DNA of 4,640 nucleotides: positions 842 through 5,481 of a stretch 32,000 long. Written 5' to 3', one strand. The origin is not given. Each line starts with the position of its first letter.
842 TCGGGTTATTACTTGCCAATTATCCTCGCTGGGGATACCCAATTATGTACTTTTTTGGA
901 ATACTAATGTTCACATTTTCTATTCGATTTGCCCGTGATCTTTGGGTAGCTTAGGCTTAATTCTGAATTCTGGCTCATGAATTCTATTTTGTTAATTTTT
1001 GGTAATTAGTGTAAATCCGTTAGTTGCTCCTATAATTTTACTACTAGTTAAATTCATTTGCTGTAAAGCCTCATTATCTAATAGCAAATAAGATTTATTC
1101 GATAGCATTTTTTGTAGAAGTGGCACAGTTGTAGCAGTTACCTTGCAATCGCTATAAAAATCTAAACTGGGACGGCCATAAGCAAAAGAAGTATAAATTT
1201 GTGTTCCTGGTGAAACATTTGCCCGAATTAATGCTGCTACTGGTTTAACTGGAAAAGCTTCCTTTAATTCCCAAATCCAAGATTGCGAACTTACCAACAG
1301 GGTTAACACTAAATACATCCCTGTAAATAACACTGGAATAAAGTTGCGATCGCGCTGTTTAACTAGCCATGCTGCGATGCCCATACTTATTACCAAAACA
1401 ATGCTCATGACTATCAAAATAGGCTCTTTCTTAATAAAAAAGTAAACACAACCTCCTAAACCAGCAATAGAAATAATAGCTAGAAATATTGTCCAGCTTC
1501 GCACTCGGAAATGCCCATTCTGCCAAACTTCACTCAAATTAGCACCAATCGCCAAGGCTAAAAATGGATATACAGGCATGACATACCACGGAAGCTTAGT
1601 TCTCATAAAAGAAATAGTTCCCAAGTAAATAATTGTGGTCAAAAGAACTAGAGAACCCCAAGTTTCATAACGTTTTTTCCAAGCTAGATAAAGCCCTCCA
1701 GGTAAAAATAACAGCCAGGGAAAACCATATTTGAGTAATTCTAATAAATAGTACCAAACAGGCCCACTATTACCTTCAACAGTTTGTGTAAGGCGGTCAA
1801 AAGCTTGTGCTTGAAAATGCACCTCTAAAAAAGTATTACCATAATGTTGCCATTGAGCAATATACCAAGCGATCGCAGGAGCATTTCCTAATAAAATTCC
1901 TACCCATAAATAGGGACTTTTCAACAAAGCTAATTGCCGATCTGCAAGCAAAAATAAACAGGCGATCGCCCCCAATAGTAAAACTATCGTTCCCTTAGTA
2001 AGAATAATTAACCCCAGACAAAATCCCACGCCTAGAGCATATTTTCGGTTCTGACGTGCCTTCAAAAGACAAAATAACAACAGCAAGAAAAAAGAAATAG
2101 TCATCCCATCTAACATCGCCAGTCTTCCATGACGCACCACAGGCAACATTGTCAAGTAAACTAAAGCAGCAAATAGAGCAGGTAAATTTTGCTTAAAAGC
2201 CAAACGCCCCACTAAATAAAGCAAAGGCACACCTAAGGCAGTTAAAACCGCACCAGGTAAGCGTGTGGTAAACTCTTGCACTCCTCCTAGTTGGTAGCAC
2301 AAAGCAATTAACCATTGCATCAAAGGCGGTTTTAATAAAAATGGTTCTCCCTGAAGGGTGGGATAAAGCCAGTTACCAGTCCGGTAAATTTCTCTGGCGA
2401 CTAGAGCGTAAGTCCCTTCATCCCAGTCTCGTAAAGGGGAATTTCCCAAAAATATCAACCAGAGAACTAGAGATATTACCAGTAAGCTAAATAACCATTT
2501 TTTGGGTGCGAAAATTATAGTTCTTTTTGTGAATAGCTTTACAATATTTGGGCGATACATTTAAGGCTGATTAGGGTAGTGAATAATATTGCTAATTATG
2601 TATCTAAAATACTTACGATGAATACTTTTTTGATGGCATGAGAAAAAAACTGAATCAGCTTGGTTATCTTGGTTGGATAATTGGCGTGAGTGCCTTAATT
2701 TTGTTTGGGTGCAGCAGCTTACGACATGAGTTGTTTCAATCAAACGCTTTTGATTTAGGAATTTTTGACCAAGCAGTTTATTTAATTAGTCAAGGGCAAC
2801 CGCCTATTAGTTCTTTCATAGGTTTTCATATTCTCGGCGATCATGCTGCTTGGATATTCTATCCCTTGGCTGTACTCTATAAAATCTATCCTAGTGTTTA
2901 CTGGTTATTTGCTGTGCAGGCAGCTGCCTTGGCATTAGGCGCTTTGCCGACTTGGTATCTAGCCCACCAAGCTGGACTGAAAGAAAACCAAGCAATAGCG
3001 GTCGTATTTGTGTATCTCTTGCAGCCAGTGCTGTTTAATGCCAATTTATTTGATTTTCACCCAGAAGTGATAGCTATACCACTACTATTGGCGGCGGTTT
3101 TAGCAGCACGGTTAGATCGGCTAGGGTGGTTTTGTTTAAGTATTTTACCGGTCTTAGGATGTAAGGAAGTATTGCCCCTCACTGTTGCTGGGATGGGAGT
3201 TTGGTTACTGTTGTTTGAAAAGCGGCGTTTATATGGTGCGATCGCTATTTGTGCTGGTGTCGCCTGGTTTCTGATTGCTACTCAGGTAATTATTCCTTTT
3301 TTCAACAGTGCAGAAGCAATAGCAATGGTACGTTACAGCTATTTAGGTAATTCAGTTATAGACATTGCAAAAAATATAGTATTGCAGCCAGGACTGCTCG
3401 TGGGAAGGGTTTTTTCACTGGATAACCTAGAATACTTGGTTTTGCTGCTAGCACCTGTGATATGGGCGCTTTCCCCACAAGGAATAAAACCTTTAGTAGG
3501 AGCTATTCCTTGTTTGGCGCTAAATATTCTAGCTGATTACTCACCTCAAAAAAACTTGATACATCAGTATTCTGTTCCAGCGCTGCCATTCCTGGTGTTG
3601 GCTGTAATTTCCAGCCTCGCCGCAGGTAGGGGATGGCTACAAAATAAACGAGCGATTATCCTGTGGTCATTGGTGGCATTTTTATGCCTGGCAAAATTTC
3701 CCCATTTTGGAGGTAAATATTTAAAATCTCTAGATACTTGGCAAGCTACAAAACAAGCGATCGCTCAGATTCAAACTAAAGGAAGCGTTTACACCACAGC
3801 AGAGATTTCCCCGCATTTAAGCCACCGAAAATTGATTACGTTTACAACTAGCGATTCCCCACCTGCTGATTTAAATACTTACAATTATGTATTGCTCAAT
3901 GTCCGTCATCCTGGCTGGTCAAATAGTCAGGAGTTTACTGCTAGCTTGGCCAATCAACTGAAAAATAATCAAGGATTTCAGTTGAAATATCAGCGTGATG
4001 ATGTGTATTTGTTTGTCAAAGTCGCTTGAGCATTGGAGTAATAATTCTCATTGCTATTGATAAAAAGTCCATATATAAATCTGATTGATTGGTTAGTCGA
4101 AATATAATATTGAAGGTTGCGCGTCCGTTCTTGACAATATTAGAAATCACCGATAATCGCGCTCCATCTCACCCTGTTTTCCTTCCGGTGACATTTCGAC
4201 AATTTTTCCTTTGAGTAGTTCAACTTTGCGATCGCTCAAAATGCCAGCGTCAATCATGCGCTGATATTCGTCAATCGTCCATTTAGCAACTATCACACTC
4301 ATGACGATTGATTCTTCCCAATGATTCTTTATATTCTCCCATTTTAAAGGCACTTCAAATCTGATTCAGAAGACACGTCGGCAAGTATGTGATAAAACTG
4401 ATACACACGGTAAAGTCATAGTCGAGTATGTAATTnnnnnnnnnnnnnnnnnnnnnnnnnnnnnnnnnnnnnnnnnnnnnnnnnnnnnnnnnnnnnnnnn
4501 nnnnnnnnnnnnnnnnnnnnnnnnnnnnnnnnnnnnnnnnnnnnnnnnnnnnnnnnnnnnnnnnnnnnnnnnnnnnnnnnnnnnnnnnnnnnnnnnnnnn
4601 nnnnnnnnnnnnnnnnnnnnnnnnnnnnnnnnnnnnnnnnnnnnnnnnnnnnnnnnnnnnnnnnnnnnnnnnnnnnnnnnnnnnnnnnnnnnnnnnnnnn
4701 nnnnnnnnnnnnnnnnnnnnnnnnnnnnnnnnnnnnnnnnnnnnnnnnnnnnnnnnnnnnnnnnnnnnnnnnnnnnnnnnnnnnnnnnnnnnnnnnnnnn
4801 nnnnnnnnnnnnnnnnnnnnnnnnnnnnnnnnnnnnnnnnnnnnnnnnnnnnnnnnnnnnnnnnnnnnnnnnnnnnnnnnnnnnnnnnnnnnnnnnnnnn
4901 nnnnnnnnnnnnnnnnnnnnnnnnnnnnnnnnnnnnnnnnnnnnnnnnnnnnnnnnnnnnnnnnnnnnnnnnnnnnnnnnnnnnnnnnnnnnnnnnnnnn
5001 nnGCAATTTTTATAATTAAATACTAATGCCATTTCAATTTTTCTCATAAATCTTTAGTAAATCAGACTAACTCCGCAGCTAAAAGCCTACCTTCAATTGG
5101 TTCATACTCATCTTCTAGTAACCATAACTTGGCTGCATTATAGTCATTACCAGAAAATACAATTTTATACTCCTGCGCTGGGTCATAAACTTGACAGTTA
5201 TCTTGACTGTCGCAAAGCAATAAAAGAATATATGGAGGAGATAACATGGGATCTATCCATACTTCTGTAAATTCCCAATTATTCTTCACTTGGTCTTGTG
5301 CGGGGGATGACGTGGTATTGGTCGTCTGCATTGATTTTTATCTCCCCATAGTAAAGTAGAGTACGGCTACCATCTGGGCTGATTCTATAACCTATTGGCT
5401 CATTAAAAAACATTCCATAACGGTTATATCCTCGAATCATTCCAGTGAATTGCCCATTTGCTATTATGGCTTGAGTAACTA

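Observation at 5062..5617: Overlapping 112-aa / acidic 89-aa gene pair with toxin-immunity character and loose barnase/barstar resemblance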

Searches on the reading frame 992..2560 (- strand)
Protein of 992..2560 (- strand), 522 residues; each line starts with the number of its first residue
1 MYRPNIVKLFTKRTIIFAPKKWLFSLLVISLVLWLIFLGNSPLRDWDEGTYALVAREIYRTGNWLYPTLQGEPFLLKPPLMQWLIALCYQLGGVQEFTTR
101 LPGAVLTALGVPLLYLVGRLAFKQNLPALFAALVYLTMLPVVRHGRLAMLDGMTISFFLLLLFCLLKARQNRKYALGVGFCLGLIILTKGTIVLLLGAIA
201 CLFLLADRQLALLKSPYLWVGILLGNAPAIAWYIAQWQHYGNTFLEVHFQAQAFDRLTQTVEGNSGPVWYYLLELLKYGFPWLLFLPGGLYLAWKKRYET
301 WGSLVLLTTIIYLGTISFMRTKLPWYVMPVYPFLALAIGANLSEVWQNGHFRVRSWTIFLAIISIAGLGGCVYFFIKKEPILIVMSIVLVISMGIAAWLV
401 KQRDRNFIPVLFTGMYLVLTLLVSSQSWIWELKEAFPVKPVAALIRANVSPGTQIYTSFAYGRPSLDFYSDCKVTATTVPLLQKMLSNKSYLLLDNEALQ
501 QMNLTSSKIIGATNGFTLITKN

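Call 70: search_protein_families(library=pfam, proteins=[window:992-2560:-], max_evalue=0.01)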
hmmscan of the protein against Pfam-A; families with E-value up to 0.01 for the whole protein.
window:992-2560:- (522 aa): 2 families
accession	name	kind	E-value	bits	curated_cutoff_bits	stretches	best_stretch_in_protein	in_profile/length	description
PF13231.12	PMT_2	-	1.5e-20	74.5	26.1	1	77-229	2-154/160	Dolichyl-phosphate-mannose-protein mannosyltransferase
PF02366.24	PMT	-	9.3e-09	35.6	22.7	1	52-226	36-224/245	Dolichyl-phosphate-mannose-protein mannosyltransferase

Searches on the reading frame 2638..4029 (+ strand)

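Call 70: search_protein_families(library=pfam, proteins=[window:2638-4029:+], max_evalue=0.01)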
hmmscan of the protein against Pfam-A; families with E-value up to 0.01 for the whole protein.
window:2638-4029:+ (463 aa): 1 family
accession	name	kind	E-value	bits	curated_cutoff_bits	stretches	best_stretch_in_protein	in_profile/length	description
PF09852.15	DUF2079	-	1.1e-96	325.1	28.2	1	29-457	1-458/459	Predicted membrane protein (DUF2079)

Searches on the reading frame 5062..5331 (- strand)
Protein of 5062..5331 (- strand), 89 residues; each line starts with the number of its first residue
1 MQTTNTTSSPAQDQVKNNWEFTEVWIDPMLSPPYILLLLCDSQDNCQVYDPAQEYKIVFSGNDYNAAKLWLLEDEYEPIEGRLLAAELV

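Call 3: search_protein_families(library=pfam, proteins=[window:5062-5331:-], max_evalue=10)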
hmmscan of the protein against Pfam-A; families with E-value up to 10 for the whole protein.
window:5062-5331:- (89 aa): 0 families

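Call 4: search_protein_families(library=ncbifam, proteins=[window:5062-5331:-], max_evalue=10)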
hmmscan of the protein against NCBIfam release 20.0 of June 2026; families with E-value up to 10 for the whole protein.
window:5062-5331:- (89 aa): 0 families

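Call 5: search_protein_families(library=padloc, proteins=[window:5062-5331:-], max_evalue=10)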
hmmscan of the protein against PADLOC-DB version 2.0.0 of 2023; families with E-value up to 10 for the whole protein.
window:5062-5331:- (89 aa): 0 families

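Call 7: search_solved_structures(query=window:5062-5331:-, max_evalue=10)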
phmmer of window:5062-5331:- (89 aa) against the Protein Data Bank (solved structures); distinct sequences matched with E-value up to 10: 1.
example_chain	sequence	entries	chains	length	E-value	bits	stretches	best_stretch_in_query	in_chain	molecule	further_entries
8fkp_NQ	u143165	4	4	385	0.19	15.2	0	45-79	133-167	WD repeat-containing protein 74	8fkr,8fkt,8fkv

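Call 9: find_homologous_proteins(query=window:5062-5331:-)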
Query window:5062-5331:- (89 aa): 277 proteins with E <= 0.001 among 277 candidates; the best 120 are listed.
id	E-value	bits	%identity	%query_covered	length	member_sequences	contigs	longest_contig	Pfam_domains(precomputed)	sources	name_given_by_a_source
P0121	4.1e-51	189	95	99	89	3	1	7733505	-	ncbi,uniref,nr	ncbi:hypothetical protein HUN01_18120 [Nostoc edaphicum CCNP1411]|uniref:Uncharacterized protein n=1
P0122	9.5e-51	187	93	100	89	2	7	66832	-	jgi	jgi:hypothetical protein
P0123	1.3e-50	187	93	100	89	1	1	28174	-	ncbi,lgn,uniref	ncbi:hypothetical protein [Nostoc sp.]|uniref:hypothetical protein n=1 Tax=Nostoc sp. TaxID=1180 Rep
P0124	3.9e-50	185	92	100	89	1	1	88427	-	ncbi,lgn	-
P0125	4.4e-50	185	93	100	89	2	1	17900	-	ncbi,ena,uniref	ncbi:hypothetical protein [uncultured Nostoc sp.]|uniref:hypothetical protein n=1 Tax=uncultured Nos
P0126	4.8e-50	185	92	100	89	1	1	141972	-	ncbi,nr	ncbi:hypothetical protein LC612_05695 [Nostoc sp. CHAB 5834]|nr:hypothetical protein [Nostoc sp. CHA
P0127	5.8e-50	185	92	100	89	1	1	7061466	-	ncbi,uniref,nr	ncbi:hypothetical protein [Nostoc sp. 'Lobaria pulmonaria (5183) cyanobiont']|uniref:hypothetical pr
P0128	5.8e-50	185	93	100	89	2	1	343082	-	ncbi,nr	ncbi:hypothetical protein LC607_14805 [Nostoc sp. CHAB 5824]|nr:hypothetical protein [Nostoc sp. CHA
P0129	5.9e-50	185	92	100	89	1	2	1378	-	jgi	jgi:hypothetical protein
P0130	6.5e-50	185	92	100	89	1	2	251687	-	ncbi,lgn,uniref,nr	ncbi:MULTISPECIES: hypothetical protein [unclassified Nostoc]|uniref:hypothetical protein n=1 Tax=un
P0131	9.2e-50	184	92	100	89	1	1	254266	-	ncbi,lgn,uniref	ncbi:hypothetical protein [Nostoc sp.]|uniref:hypothetical protein n=1 Tax=Nostoc sp. TaxID=1180 Rep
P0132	1.0e-49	184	91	100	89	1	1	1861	-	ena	-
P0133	1.0e-49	184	92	100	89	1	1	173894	-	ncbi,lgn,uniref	ncbi:hypothetical protein [Nostoc sp.]|uniref:hypothetical protein n=1 Tax=Nostoc sp. TaxID=1180 Rep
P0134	1.2e-49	184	93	100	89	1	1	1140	-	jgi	jgi:hypothetical protein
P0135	1.6e-49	183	91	100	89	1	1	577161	-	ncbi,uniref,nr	ncbi:hypothetical protein LC608_03310 [Nostoc sp. XA010]|uniref:hypothetical protein n=1 Tax=Nostoc 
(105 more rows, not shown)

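Call 21: predict_structure(alignment_id=A2)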
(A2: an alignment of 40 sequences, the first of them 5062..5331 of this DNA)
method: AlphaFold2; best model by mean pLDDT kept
length: 89 residues; sequences in the alignment: 40
mean_pLDDT: 78.5   pTM: 0.66
mean pLDDT of the five models: 78.5, 75.7, 73.5, 73.3, 72.1
residues with pLDDT >= 90: 30; 70-90: 34; 50-70: 13; < 50: 12
segments of 3 or more residues with pLDDT < 50: 1-10
pLDDT, mean of each block of 10 residues (from residue 1): 45 62 87 90 92 92 90 67 81
secondary structure, 60 per line:
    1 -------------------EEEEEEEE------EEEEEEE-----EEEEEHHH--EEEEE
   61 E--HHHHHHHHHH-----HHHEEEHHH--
elements in order: E20-27 E34-40 E46-50 E56-61 H64-73 E82-84

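Call 27: fold_search(model_id=the predicted structure, library=pdb)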
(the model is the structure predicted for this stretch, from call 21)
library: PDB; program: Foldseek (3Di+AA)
matches with E <= 10: 327; with E <= 0.001: 0
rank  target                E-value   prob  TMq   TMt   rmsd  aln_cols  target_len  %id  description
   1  8brf_AAA              7.1e-01  0.51  0.40  0.28   5.3        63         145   24  YopQ apo from Yersinia enterocolitica (released 2023-12-13)
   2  2m3x_MODEL_1_A        1.1e+00  0.69  0.28  0.17   2.4        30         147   13  Solution structure of Ph1500: a homohexameric protein centered on a 12-bladed beta-propeller (released 2014-01-29)
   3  8brf_BBB              1.1e+00  0.38  0.40  0.29   6.0        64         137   23  YopQ apo from Yersinia enterocolitica (released 2023-12-13)
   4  9n77_LS               1.4e+00  0.75  0.41  0.10   2.6        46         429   11  SSU processome maturation and disassembly, State K (released 2025-11-05)
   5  9n78_LS               1.5e+00  0.72  0.41  0.11   2.6        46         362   11  SSU processome maturation and disassembly, State L (released 2025-11-05)
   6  9v6e_B                1.5e+00  0.28  0.29  0.08   5.0        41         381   20  Cryo-EM structure of human full length KICSTOR complex (state 1) (released 2025-11-12)
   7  9n78_LJ               1.6e+00  0.69  0.29  0.06   1.1        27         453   18  SSU processome maturation and disassembly, State L (released 2025-11-05)
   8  8otz_AV               1.7e+00  0.33  0.37  0.11   3.2        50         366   14  48-nm repeat of the native axonemal doublet microtubule from bovine sperm (released 2023-11-22)
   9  8e3q_A                1.9e+00  0.47  0.39  0.04   4.2        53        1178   15  CRYO-EM STRUCTURE OF the human MPSF (released 2023-01-18)
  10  8gha_B                2.0e+00  0.15  0.28  0.09   5.1        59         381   19  Hir3 Arm/Tail, Hir2 WD40, C-terminal Hpc2 (released 2024-07-10)
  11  6vat_C                2.0e+00  0.11  0.26  0.08  10.7        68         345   15  Structure of the periplasmic domain of YejM from Salmonella typhimurium (released 2020-08-26)
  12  9n6v_LS               2.2e+00  0.63  0.41  0.09   2.6        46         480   11  SSU processome maturation and disassembly, State A (released 2025-11-05)
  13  9hcj_R0               2.2e+00  0.15  0.32  0.02   9.1        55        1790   13  D. discoideum nuclear pore complex (released 2024-12-25)
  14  8ag4_D                2.2e+00  0.13  0.28  0.17   6.1        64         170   12  Vaccinia C16 protein bound to Ku70/Ku80 (released 2022-11-09)
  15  9n73_LS               2.3e+00  0.60  0.41  0.09   2.6        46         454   11  SSU processome maturation and disassembly, State G (released 2025-10-29)
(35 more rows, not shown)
